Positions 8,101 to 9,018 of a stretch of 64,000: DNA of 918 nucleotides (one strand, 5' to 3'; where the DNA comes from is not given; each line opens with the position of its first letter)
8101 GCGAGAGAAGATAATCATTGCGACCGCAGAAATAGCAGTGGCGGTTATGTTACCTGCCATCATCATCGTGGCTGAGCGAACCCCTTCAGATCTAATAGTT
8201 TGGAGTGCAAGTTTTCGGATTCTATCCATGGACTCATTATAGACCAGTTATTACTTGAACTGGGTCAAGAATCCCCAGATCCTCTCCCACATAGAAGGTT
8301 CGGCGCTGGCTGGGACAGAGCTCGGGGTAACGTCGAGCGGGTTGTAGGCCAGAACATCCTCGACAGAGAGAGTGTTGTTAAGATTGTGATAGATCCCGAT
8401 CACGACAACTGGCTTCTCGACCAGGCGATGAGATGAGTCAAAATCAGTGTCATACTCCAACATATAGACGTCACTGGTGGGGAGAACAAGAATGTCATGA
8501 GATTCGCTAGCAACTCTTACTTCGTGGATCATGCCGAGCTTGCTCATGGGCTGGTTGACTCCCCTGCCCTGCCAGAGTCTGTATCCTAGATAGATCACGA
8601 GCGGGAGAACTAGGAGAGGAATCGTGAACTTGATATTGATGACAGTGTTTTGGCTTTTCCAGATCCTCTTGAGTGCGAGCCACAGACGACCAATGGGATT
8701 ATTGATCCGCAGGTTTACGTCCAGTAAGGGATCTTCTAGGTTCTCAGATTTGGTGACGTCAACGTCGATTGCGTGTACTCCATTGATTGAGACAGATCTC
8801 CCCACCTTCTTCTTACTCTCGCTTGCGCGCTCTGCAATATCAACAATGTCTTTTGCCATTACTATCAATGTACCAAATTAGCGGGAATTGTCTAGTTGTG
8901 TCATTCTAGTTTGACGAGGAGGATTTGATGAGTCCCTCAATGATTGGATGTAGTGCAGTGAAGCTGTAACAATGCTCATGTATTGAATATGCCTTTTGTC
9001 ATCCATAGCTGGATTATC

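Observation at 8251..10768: HigB(Gp49-like)/HigA(XRE) toxin-antitoxin pair plus three hypothetical genes embedded inside the glycosylation operon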

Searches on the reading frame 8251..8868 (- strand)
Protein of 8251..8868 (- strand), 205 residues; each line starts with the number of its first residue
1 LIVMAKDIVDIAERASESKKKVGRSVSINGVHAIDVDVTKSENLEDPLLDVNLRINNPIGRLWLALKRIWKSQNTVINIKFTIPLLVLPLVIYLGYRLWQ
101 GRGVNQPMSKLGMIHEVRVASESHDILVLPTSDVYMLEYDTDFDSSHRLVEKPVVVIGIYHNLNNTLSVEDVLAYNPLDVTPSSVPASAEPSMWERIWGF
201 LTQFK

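Call 3: search_protein_families(library=pfam, proteins=[window:8251-8868:-], max_evalue=0.1)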
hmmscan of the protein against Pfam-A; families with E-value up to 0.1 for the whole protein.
window:8251-8868:- (205 aa): 0 families

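Call 4: search_protein_families(library=ncbifam, proteins=[window:8251-8868:-], max_evalue=0.1)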
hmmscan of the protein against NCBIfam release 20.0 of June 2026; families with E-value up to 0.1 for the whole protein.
window:8251-8868:- (205 aa): 1 family
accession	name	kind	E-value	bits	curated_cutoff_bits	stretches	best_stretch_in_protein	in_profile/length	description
TIGR03761.1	ICE_PFL4669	equivalog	0.03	13.9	110.7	1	95-180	16-107/216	PFL_4669 family integrating conjugative element protein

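Call 51: find_homologous_proteins(query=window:8251-8859:-)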
Query window:8251-8859:- (202 aa): 263 proteins with E <= 0.001 among 423 candidates; the best 120 are listed.
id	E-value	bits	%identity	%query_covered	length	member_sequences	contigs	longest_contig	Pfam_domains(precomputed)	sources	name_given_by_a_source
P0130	1.4e-128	444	100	100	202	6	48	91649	-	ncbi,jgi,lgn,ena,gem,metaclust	jgi:hypothetical protein|metaclust:\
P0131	2.7e-115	401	87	100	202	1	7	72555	-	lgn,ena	-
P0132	5.8e-110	384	83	100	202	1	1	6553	-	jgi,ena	-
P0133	3.3e-99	348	74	100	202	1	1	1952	-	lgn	-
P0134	3.6e-97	342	74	97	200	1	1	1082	-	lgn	-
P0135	1.2e-89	317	67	97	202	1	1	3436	-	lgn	-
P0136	2.6e-88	313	67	97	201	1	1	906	-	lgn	-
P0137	2.8e-88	313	68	97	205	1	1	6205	-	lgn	-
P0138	5.8e-88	312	66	99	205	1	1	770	-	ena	-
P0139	2.4e-87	310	69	98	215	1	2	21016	-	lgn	-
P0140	3.9e-87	309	65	98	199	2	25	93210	-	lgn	-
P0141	2.3e-86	306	67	97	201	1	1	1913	-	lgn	-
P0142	3.2e-86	306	68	97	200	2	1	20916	-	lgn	-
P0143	3.4e-86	306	65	98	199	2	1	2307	-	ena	-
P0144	7.4e-86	305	62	100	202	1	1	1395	-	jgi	-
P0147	2.3e-85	303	67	97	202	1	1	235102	-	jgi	-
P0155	2.6e-84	300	63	98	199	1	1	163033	-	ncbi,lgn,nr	ncbi:hypothetical protein KBD69_01555 [Candidatus Woesebacteria bacterium]|nr:hypothetical protein [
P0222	4.8e-79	283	63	98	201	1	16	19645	-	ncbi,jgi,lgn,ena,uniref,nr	ncbi:hypothetical protein A2228_00705 [Candidatus Collierbacteria bacterium RIFOXYA2_FULL_46_10]|uni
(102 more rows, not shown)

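Call 53: find_encoding_contigs(protein=P0131, flank=8000, max_places=3)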
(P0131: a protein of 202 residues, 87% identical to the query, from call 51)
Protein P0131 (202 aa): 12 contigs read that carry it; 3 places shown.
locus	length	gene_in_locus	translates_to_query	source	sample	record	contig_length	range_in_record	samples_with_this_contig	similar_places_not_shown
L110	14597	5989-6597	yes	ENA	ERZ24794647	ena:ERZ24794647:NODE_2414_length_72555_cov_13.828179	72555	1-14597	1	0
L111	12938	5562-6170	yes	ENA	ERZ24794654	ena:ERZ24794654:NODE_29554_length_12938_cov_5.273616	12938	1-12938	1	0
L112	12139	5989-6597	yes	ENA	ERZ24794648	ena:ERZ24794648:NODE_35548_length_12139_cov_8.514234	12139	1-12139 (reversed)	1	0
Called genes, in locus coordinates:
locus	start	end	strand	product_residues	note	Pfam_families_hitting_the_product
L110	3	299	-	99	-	?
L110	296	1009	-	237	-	PF00535:Glycos_transf_2, PF10111:Glyco_tranf_2_2 (weak), PF13641:Glyco_tranf_2_3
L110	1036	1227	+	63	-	-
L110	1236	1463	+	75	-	-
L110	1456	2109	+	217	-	-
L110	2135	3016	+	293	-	PF01073:3Beta_HSD, PF01370:Epimerase, PF02719:Polysacc_synt_2 (faint), PF04321:RmlD_sub_bind, PF16363:GDP_Man_Dehyd, PF07993:NAD_binding_4 (weak)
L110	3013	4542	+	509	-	PF09913:DUF2142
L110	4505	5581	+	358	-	-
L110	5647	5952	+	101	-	PF13560:HTH_31 (weak), PF01381:HTH_3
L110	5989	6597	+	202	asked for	-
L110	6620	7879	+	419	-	PF01943:Polysacc_synt, PF13440:Polysacc_synt_3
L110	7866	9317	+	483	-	PF13231:PMT_2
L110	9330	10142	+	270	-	PF00535:Glycos_transf_2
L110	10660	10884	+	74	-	-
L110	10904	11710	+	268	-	PF00535:Glycos_transf_2, PF10111:Glyco_tranf_2_2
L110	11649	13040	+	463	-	PF13231:PMT_2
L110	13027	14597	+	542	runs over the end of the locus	PF10131:PTPS_related, PF13231:PMT_2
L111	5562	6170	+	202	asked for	-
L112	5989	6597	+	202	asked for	-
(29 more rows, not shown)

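Call 54: list_cluster_members(proteins=[P0130, P0032, P0001])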
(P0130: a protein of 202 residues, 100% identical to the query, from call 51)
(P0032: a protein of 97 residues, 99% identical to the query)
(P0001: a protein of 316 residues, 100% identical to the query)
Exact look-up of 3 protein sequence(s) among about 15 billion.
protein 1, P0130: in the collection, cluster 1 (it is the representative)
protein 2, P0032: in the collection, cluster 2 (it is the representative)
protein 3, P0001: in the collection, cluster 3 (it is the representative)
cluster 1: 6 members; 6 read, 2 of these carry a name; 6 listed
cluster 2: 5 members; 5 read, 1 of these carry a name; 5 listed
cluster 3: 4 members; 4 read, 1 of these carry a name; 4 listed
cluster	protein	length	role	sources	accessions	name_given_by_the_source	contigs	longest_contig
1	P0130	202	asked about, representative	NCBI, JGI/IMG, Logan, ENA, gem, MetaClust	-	hypothetical protein | \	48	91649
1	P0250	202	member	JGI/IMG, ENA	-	hypothetical protein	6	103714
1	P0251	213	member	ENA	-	-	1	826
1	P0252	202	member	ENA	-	-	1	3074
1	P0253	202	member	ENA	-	-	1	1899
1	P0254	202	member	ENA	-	-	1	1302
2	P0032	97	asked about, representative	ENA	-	-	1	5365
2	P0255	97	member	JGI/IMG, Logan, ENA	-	DNA phosphorothioation-dependent restriction protein DptG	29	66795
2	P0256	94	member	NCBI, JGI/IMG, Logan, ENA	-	-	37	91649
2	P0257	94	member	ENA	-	-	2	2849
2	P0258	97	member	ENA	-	-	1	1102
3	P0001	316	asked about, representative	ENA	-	-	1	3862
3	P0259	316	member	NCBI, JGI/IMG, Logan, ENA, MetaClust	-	hypothetical protein | \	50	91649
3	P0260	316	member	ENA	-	-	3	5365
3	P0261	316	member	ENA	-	-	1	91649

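Call 60: predict_structure(alignment_id=A4)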
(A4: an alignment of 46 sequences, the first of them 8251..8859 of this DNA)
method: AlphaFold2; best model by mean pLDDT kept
length: 202 residues; sequences in the alignment: 46
mean_pLDDT: 70.1   pTM: 0.46
mean pLDDT of the five models: 70.1, 67.1, 66.1, 65.9, 65.6
residues with pLDDT >= 90: 51; 70-90: 54; 50-70: 46; < 50: 51
segments of 3 or more residues with pLDDT < 50: 1-35, 37-40, 42-52
pLDDT, mean of each block of 10 residues (from residue 1): 41 40 46 46 44 57 63 60 85 76 90 92 93 90 88 92 92 71 64 74 53
secondary structure, 60 per line:
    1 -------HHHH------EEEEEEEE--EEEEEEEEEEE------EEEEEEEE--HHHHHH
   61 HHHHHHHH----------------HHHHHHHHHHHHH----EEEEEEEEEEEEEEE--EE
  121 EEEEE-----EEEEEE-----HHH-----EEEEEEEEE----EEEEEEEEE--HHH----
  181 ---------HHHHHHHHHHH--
elements in order: H8-11 E18-25 E28-38 E45-52 H55-68 H85-97 E102-116 E119-125 E131-136 E150-158 E163-171 H190-200

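Call 62: fold_search(model_id=the predicted structure, library=pdb)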
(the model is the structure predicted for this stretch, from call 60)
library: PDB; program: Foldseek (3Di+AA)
matches with E <= 10: 813; with E <= 0.001: 0
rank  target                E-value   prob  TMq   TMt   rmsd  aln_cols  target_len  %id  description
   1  3e0j_C                1.4e-03  1.00  0.26  0.14  18.8       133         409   16  X-ray structure of the complex of regulatory subunits of human DNA polymerase delta (released 2008-12-16)
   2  8kg6_N                3.8e-03  0.99  0.29  0.12  21.2       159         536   14  Yeast replisome in state I (released 2023-12-06)
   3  6wbd_A                4.1e-03  0.98  0.26  0.13  23.5       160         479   13  Crystal Structure of Lysyl-tRNA synthetase from Stenotrophomonas maltophilia with bound L-lysine (released 2020-04-08)
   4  7qhs_F                5.7e-03  1.00  0.29  0.11  16.4       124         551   17  S. cerevisiae CMGE nucleating origin DNA melting (released 2022-06-15)
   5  6aqh_A                6.5e-03  0.99  0.25  0.12  15.8       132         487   11  Crystal Structure of Lysyl-tRNA Synthetase from Mycobacterium thermoresistibile complexed with L-lysine and Cladospori (released 2017-08-30)
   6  6aqh_B                6.8e-03  0.97  0.27  0.13  22.4       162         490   12  Crystal Structure of Lysyl-tRNA Synthetase from Mycobacterium thermoresistibile complexed with L-lysine and Cladospori (released 2017-08-30)
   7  8p5e_F                7.7e-03  1.00  0.29  0.11  17.6       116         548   19  S. cerevisiae nexus-sCMGE after DNA replication initiation (released 2024-05-29)
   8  5eln_C                8.6e-03  0.99  0.28  0.13  22.3       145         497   14  Crystal Structure of Lysyl-tRNA Synthetase from Cryptosporidium parvum complexed with L-lysine (released 2016-11-16)
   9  6kcn_C                8.6e-03  0.93  0.25  0.12  22.0       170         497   13  Crystal structure of plasmodium lysyl-tRNA synthetase in complex with a cladosporin derivative 4 (released 2020-04-08)
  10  8p63_F                1.1e-02  1.00  0.29  0.11  17.5       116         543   18  S. cerevisiae consensus-sCMGE on ssDNA after DNA replication initiation (released 2024-05-29)
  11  6wbd_B                1.1e-02  0.96  0.27  0.13  23.6       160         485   14  Crystal Structure of Lysyl-tRNA synthetase from Stenotrophomonas maltophilia with bound L-lysine (released 2020-04-08)
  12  8s0v_A                1.1e-02  0.99  0.28  0.13  22.4       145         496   14  Crystal structure of Cryptosporidium parvum - Trypanosoma cruzi mutant lysyl tRNA synthetase in complex with inhibitor (released 2025-03-05)
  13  8s0v_B                1.1e-02  0.99  0.28  0.13  22.0       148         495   16  Crystal structure of Cryptosporidium parvum - Trypanosoma cruzi mutant lysyl tRNA synthetase in complex with inhibitor (released 2025-03-05)
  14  4h02_A                1.2e-02  0.95  0.26  0.12  22.4       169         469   14  Crystal structure of P. falciparum Lysyl-tRNA synthetase (released 2013-05-01)
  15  6aqh_D                1.4e-02  0.91  0.24  0.11  22.2       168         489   11  Crystal Structure of Lysyl-tRNA Synthetase from Mycobacterium thermoresistibile complexed with L-lysine and Cladospori (released 2017-08-30)
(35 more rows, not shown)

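Call 76: search_protein_families(library=padloc, proteins=[window:8251-8859:-], max_evalue=0.01)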
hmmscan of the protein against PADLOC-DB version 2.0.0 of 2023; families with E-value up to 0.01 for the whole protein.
window:8251-8859:- (202 aa): 0 families

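Call 77: search_protein_families(library=phrogs, proteins=[window:8251-8859:-], max_evalue=0.001)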
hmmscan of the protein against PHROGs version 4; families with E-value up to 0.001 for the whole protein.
window:8251-8859:- (202 aa): 0 families

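Call 89: find_encoding_contigs(protein=P0147, flank=4000, max_places=1)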
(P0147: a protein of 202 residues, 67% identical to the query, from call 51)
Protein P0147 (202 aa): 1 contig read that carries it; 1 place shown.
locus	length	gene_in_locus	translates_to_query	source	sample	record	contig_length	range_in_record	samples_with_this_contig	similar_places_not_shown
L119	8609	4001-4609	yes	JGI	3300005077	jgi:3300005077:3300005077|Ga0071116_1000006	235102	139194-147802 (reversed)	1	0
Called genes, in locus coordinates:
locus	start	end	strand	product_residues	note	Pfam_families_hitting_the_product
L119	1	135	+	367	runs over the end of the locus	PF13439:Glyco_transf_4, PF20706:GT4-conflict, PF00534:Glycos_transf_1, PF13692:Glyco_trans_1_4, PF13524:Glyco_trans_1_2 (weak)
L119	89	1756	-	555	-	-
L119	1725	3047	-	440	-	-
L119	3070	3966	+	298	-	PF00535:Glycos_transf_2, PF10111:Glyco_tranf_2_2 (weak), PF13632:Glyco_trans_2_3 (weak)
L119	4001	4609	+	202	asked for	-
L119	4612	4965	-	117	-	PF10639:TMEM234 (weak)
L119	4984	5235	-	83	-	PF00892:EamA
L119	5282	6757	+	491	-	PF13231:PMT_2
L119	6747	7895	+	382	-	PF13439:Glyco_transf_4, PF13579:Glyco_trans_4_4 (weak), PF00534:Glycos_transf_1, PF13692:Glyco_trans_1_4, PF20706:GT4-conflict (weak)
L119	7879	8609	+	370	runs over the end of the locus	PF13439:Glyco_transf_4, PF13579:Glyco_trans_4_4 (weak), PF20706:GT4-conflict, PF00534:Glycos_transf_1, PF13692:Glyco_trans_1_4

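Call 90: find_encoding_contigs(protein=P0155, flank=4000, max_places=1)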
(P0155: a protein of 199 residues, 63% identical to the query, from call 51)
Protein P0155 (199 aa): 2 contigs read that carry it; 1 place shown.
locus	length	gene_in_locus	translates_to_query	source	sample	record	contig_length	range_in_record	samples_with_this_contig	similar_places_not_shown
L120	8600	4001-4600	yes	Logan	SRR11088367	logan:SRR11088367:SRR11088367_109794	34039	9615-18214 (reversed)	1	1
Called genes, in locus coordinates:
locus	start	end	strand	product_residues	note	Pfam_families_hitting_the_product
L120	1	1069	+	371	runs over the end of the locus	-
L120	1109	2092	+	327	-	PF01073:3Beta_HSD, PF01370:Epimerase, PF02719:Polysacc_synt_2, PF04321:RmlD_sub_bind, PF05368:NmrA (weak), PF13460:NAD_binding_10, PF16363:GDP_Man_Dehyd, PF07993:NAD_binding_4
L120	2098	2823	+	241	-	PF03372:Exo_endo_phos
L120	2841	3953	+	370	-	-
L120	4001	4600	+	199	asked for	-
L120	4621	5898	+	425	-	PF01943:Polysacc_synt, PF13440:Polysacc_synt_3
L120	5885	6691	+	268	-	PF00535:Glycos_transf_2, PF13641:Glyco_tranf_2_3 (weak)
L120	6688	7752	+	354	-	PF13439:Glyco_transf_4 (faint), PF00534:Glycos_transf_1, PF13692:Glyco_trans_1_4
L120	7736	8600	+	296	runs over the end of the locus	PF00535:Glycos_transf_2, PF10111:Glyco_tranf_2_2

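Call 91: find_encoding_contigs(protein=P0222, flank=4000, max_places=1)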
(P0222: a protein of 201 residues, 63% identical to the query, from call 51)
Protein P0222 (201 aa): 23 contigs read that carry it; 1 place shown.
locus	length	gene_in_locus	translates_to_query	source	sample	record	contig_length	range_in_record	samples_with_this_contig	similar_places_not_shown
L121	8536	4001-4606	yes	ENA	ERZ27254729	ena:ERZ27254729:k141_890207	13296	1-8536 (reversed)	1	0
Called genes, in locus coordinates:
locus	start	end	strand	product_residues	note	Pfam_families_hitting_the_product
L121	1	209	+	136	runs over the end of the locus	PF05523:FdtA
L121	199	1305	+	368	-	PF00266:Aminotran_5, PF01041:DegT_DnrJ_EryC1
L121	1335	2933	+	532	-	PF09913:DUF2142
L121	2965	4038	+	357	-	-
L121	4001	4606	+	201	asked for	-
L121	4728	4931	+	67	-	PF05973:Gp49 (weak)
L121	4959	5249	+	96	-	PF13560:HTH_31 (weak), PF01381:HTH_3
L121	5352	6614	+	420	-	PF01943:Polysacc_synt, PF13440:Polysacc_synt_3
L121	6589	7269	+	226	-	PF13489:Methyltransf_23, PF01209:Ubie_methyltran, PF07021:MetW, PF13847:Methyltransf_31, PF08241:Methyltransf_11, PF08242:Methyltransf_12, PF13649:Methyltransf_25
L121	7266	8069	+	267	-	PF00535:Glycos_transf_2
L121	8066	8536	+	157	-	?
